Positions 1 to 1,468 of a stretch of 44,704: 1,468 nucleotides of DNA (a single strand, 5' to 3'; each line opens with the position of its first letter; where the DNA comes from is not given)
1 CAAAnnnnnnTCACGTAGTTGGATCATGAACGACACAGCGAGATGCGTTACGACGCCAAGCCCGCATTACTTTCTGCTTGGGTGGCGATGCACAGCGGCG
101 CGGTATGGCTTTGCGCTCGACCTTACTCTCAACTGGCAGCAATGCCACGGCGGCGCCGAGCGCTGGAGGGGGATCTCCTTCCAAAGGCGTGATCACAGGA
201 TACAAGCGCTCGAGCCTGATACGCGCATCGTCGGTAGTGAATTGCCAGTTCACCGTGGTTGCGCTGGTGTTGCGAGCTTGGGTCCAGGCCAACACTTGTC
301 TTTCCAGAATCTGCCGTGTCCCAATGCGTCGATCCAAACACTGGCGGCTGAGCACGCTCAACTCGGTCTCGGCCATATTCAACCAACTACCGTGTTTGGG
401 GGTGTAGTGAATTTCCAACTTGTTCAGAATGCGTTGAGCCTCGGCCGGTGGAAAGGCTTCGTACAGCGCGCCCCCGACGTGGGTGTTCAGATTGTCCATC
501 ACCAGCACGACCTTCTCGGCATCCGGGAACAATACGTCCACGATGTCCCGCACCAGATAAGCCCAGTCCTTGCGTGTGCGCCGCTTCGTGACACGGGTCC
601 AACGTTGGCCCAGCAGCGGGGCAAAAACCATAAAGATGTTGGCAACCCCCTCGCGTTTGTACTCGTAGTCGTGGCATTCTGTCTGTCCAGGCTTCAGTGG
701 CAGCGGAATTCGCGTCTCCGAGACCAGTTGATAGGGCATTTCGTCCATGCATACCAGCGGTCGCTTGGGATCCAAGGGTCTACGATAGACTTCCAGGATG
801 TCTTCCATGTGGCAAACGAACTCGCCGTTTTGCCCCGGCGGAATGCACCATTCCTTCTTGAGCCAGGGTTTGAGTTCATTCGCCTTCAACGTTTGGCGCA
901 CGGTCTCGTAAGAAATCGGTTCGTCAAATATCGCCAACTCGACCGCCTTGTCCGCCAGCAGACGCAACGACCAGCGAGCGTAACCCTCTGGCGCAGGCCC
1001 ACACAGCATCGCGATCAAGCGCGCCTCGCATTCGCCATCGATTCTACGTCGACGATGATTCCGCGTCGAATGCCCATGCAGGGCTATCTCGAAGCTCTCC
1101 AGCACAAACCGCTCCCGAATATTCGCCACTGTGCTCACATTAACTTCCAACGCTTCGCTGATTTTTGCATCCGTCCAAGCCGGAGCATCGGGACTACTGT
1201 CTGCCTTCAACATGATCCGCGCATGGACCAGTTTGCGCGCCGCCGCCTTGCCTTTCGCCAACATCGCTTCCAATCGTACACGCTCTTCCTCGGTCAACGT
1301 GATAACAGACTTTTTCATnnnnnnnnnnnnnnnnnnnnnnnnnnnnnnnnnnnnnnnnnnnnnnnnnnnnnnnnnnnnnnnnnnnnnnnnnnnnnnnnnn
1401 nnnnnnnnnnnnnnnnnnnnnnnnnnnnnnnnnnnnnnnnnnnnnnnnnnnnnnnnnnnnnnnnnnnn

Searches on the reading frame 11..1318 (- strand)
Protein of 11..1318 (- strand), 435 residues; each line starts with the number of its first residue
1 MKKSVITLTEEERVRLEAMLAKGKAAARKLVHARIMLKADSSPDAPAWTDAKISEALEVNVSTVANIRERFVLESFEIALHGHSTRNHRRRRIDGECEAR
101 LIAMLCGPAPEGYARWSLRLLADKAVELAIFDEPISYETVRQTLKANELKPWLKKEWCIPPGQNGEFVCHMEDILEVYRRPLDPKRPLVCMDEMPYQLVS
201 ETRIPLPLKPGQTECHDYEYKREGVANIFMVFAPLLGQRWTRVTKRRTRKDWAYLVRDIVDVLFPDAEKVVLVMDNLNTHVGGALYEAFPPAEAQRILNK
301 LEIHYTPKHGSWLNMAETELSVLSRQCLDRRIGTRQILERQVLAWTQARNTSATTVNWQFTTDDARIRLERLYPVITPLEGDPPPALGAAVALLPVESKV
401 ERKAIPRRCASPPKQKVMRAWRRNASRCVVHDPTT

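Call 3: search_protein_families(library=pfam, proteins=[window:11-1318:-], max_evalue=0.01)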
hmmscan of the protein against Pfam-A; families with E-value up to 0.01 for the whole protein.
window:11-1318:- (435 aa): 4 families
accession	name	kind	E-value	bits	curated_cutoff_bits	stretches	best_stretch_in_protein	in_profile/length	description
PF13358.12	DDE_3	-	8.3e-23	81.3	28.6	1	187-336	1-143/146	DDE superfamily endonuclease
PF13565.12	HTH_32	-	1.9e-12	48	33.7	1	63-144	1-73/73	Homeodomain-like domain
PF13551.12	HTH_29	-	0.00031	21.2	28.1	1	51-99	16-64/64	Winged helix-turn helix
PF13384.12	HTH_23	-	0.0041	17.4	24.6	0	48-72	18-42/50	Homeodomain-like domain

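Call 4: search_protein_families(library=ncbifam, proteins=[window:11-1318:-], max_evalue=0.01)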
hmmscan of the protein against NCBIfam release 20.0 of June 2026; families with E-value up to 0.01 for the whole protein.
window:11-1318:- (435 aa): 2 families
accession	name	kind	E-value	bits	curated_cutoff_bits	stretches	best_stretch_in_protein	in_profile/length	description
NF033545.0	transpos_IS630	equivalog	1.6e-60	205.1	100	1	48-350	13-299/299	IS630 family transposase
NF033577.2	transpos_IS481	equivalog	0.0065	16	224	0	47-152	13-110/284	IS481 family transposase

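Call 40: find_related_loci(query=window:11-1318:-, collection=metagenome_contigs, flank=2000)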
Query window:11-1318:- (435 aa) in metagenome_contigs; peptide patterns used: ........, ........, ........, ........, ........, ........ (x = any residue, [..] = any of these).
600 stretches matched a pattern (row limit reached: there are more); 588 encode a relative of the query (tblastn E <= 1e-3); the best 80 are kept; 80 distinct loci.
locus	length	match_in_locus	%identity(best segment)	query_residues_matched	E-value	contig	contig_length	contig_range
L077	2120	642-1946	79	1-435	0e+0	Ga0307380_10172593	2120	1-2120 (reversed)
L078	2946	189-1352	82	1-388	0e+0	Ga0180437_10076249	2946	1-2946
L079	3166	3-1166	78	47-434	0e+0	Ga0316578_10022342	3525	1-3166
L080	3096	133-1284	76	1-385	0e+0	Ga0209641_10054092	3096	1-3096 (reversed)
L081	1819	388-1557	71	1-395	0e+0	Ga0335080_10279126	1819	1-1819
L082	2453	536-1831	64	1-434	0e+0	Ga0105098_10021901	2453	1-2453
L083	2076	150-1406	64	1-419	0e+0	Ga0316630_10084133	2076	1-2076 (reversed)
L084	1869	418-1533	53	2-376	1e-135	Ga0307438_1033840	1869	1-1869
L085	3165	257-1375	47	3-388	1e-107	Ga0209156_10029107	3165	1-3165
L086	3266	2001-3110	47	6-388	9e-104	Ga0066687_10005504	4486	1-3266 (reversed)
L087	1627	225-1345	63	1-376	3e-127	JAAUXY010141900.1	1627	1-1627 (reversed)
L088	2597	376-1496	61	1-376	6e-105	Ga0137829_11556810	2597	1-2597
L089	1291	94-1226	62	3-381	3e-120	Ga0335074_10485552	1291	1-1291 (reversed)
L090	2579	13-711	63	147-379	2e-103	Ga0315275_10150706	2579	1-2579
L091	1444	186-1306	62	2-376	2e-118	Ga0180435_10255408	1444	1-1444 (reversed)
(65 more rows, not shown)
